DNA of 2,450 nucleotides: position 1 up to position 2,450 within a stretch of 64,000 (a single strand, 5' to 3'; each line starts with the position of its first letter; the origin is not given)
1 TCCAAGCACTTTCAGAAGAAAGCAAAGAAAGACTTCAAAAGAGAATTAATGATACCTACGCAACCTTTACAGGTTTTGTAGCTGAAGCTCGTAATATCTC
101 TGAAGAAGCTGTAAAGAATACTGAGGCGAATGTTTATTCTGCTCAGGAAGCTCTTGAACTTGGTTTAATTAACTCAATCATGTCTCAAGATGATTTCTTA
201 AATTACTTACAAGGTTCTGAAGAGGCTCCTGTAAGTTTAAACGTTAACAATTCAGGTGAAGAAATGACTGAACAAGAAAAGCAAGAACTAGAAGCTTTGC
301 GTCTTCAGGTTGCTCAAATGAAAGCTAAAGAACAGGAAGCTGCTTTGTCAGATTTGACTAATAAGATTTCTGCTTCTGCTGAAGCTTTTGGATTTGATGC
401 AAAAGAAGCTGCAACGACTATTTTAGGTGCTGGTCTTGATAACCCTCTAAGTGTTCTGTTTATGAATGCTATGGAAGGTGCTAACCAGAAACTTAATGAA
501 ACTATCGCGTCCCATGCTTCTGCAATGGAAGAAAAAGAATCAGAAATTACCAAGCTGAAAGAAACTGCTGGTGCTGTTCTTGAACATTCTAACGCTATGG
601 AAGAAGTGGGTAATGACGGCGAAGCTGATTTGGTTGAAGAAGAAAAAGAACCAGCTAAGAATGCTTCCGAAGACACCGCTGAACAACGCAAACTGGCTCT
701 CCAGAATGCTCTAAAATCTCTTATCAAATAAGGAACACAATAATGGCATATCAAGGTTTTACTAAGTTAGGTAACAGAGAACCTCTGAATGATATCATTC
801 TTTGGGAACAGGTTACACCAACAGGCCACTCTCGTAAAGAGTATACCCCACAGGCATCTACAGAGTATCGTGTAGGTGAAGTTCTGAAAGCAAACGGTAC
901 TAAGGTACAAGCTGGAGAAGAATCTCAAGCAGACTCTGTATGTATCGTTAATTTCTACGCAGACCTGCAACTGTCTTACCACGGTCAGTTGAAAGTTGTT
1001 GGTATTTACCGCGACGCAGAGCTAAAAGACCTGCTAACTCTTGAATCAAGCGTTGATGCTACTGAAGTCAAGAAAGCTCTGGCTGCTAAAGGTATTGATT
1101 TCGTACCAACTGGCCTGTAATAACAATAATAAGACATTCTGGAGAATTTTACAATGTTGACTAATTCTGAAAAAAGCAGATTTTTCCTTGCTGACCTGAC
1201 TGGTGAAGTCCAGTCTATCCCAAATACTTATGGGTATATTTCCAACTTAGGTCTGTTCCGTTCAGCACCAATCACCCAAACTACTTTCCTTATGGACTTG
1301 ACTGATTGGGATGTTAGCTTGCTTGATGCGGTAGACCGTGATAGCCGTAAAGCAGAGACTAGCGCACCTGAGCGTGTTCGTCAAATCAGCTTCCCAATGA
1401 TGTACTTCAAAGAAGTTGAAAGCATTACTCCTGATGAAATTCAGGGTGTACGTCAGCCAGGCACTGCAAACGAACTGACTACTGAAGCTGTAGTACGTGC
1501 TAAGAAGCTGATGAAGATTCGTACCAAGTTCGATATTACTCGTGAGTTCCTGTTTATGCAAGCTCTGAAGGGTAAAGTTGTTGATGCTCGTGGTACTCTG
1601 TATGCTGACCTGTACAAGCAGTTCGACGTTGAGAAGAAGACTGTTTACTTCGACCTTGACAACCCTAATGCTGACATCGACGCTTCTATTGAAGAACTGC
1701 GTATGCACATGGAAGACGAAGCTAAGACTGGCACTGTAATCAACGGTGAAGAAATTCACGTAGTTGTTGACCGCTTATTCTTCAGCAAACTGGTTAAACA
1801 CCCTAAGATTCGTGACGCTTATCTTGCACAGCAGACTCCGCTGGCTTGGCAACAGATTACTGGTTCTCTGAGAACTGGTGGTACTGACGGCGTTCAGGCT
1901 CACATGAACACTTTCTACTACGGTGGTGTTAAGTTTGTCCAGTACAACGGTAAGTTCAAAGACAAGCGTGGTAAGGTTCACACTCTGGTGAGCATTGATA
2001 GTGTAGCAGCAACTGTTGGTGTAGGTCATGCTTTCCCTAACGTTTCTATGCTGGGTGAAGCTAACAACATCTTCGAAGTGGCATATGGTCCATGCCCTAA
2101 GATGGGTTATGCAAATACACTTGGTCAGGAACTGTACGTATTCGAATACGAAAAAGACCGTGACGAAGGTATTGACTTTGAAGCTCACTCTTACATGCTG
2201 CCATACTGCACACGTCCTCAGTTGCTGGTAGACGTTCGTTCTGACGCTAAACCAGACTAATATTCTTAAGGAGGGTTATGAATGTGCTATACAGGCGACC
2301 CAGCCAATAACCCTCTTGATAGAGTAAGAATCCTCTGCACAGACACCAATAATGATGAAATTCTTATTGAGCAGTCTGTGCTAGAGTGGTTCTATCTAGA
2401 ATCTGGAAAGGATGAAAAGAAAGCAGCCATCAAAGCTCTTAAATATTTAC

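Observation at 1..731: Protease-scaffold fusion with a possible nested internal start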

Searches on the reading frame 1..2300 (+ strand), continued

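Call 36: get_annotated_region(hit=H76, flank=2500)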
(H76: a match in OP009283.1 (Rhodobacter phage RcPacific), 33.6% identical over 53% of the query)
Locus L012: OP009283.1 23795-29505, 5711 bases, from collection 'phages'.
description: Rhodobacter phage RcPacific, complete genome.
organism: Rhodobacter phage RcPacific (NCBI taxid 2970525)
taxonomy: Viruses; Duplodnaviria; Heunggongvirae; Uroviricota; Caudoviricetes; Casjensviridae
host: Rhodobacter capsulatus YW1; source: water; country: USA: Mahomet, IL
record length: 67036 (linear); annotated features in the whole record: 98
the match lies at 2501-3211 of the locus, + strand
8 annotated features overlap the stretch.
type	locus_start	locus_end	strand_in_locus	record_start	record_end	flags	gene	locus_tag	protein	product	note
CDS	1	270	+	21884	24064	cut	-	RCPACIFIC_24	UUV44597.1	terminase large subunit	terminase, large subunit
CDS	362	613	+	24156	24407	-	-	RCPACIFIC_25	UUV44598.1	hypothetical protein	lambda gpW-like protein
CDS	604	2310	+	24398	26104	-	-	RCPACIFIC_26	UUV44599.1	portal protein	-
CDS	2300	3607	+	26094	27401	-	-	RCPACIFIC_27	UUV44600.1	capsid maturation protease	-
CDS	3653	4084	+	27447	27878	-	-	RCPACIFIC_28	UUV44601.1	minor capsid protein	-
CDS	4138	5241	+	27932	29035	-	-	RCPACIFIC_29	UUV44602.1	major capsid protein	-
CDS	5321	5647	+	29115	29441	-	-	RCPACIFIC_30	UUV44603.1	hypothetical protein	-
CDS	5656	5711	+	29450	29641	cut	-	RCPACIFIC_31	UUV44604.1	hypothetical protein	-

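Call 37: get_annotated_region(hit=H80, flank=2500)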
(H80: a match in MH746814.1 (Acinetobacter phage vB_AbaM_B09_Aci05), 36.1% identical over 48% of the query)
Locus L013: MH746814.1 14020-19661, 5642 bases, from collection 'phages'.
description: Acinetobacter phage vB_AbaM_B09_Aci05, complete genome.
organism: Acinetobacter phage vB_AbaM_B09_Aci05 (NCBI taxid 2315458)
taxonomy: Viruses; Duplodnaviria; Heunggongvirae; Uroviricota; Caudoviricetes; Saclayvirus; Saclayvirus Aci05
host: Acinetobacter baumannii Paris-B09; source: -; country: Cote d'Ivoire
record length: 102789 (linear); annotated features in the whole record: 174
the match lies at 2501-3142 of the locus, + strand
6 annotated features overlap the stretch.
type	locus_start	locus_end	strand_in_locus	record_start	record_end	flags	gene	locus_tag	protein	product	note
CDS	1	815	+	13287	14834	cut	-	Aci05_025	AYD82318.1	terminase large subunit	-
CDS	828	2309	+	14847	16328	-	-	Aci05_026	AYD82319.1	hypothetical protein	-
CDS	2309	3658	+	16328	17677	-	-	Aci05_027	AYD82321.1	SohB protein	SohB protein, peptidase U7 family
CDS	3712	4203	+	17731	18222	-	-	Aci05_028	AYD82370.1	hypothetical protein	-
CDS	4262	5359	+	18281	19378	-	-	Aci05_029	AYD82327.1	hypothetical protein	-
CDS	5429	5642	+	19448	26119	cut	-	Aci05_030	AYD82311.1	tail fiber protein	-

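Call 38: get_annotated_region(hit=H84, flank=2500)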
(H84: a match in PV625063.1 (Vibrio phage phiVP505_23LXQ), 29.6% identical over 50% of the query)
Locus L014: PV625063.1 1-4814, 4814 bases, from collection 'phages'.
description: Vibrio phage phiVP505_23LXQ, complete genome.
organism: Vibrio phage phiVP505_23LXQ (NCBI taxid 3423642)
taxonomy: Viruses
host: Vibrio parahaemolyticus; source: wet market; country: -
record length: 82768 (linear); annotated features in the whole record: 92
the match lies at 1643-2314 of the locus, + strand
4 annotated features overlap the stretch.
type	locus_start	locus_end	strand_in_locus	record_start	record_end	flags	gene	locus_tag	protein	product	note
CDS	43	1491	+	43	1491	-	-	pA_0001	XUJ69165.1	portal protein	-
CDS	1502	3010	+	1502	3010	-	-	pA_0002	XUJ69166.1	hypothetical protein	sppA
CDS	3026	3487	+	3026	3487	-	-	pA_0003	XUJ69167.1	hypothetical protein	-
CDS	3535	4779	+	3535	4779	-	-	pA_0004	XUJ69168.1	major head protein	-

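Call 39: get_annotated_region(hit=H81, flank=2500)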
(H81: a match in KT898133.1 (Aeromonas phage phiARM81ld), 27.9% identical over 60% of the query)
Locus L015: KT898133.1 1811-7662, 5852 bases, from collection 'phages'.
description: Aeromonas phage phiARM81ld, complete genome.
organism: Aeromonas phage phiARM81ld (NCBI taxid 1748773)
taxonomy: Viruses; Duplodnaviria; Heunggongvirae; Uroviricota; Caudoviricetes
host: Aeromonas sp. ARM81; source: wastewater treatment plant; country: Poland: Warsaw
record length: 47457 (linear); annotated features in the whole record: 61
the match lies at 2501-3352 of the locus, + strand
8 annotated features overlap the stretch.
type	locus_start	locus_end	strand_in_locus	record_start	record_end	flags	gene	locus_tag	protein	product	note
CDS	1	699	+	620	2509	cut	-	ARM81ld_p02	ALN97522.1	large subunit terminase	-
CDS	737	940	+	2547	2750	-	-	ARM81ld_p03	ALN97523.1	head-tail connector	-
CDS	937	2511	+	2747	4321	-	-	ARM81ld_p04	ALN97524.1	portal protein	-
CDS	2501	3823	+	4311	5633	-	-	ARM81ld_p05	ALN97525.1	head maturation protease C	-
CDS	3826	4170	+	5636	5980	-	-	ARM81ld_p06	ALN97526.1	head decoration protein D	-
CDS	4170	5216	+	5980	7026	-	-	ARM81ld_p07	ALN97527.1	major capsid protein E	-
CDS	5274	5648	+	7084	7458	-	-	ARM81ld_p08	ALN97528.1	DNA packaging protein FI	-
CDS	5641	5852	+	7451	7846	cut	-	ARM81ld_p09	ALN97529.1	hypothetical protein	-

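Call 46: find_related_loci(query=A1, collection=viral_contigs, flank=2500)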
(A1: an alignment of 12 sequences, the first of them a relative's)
Query A1 (448 aa) in viral_contigs; peptide patterns used: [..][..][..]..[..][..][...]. (x = any residue, [..] = any of these).
600 stretches matched a pattern (row limit reached: there are more); 590 encode a relative of the query (tblastn E <= 1e-3); the best 80 are kept; 80 distinct loci.
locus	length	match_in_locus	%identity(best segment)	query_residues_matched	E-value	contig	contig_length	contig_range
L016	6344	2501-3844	100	1-448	0e+0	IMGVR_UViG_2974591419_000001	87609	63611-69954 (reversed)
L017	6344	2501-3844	100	1-448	0e+0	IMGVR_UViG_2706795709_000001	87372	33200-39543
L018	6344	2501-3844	99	1-448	0e+0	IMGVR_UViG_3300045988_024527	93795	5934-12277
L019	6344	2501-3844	100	1-448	0e+0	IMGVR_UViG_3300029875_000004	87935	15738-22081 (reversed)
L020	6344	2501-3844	100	1-448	0e+0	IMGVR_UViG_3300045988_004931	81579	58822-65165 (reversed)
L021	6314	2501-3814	46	1-435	8e-108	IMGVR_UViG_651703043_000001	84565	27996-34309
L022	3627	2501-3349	39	1-281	4e-58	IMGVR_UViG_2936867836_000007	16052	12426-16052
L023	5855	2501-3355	37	8-276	6e-52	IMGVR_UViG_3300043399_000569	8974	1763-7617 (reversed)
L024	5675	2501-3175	40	46-279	7e-49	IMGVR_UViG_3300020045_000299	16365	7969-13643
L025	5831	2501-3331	36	8-268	4e-48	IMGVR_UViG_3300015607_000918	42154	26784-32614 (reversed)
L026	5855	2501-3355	34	7-275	1e-46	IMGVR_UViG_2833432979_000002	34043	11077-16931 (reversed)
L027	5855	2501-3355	34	7-275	1e-46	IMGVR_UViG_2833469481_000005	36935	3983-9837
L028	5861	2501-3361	37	6-281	3e-46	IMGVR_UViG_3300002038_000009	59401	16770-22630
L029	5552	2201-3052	35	8-275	5e-46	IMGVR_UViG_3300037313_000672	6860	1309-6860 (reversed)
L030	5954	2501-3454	31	3-299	9e-46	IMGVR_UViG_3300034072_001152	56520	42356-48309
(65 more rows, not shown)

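Call 81: search_solved_structures(query=L002:3385-4728:+, max_evalue=0.001)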
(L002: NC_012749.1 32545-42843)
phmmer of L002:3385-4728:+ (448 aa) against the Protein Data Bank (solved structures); distinct sequences matched with E-value up to 0.001: 3.
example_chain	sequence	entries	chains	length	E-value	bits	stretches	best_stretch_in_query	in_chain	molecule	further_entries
3rst_A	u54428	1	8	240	3.1e-20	75.9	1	89-275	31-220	Signal peptide peptidase sppA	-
4kwb_A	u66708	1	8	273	3.2e-20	75.9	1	89-277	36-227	Signal peptide peptidase SppA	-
3bez_A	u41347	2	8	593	2.3e-16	63.2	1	97-271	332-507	Protease 4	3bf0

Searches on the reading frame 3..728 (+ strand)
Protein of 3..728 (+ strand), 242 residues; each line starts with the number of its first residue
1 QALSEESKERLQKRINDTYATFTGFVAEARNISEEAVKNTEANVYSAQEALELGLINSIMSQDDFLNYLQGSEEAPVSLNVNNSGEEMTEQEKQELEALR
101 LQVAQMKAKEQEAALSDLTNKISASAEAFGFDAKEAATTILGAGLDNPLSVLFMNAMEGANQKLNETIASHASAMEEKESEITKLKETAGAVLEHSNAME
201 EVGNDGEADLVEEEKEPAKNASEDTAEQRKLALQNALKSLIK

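Call 95: search_protein_families(library=pfam, proteins=[window:3-728:+], max_evalue=0.01)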
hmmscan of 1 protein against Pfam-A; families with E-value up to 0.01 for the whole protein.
window:3-728:+ (242 aa): 1 family
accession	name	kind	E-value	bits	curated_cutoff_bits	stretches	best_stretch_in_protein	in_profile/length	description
PF01343.23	Peptidase_S49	-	6.8e-12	46.1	24.9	1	2-69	79-147/154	Peptidase family S49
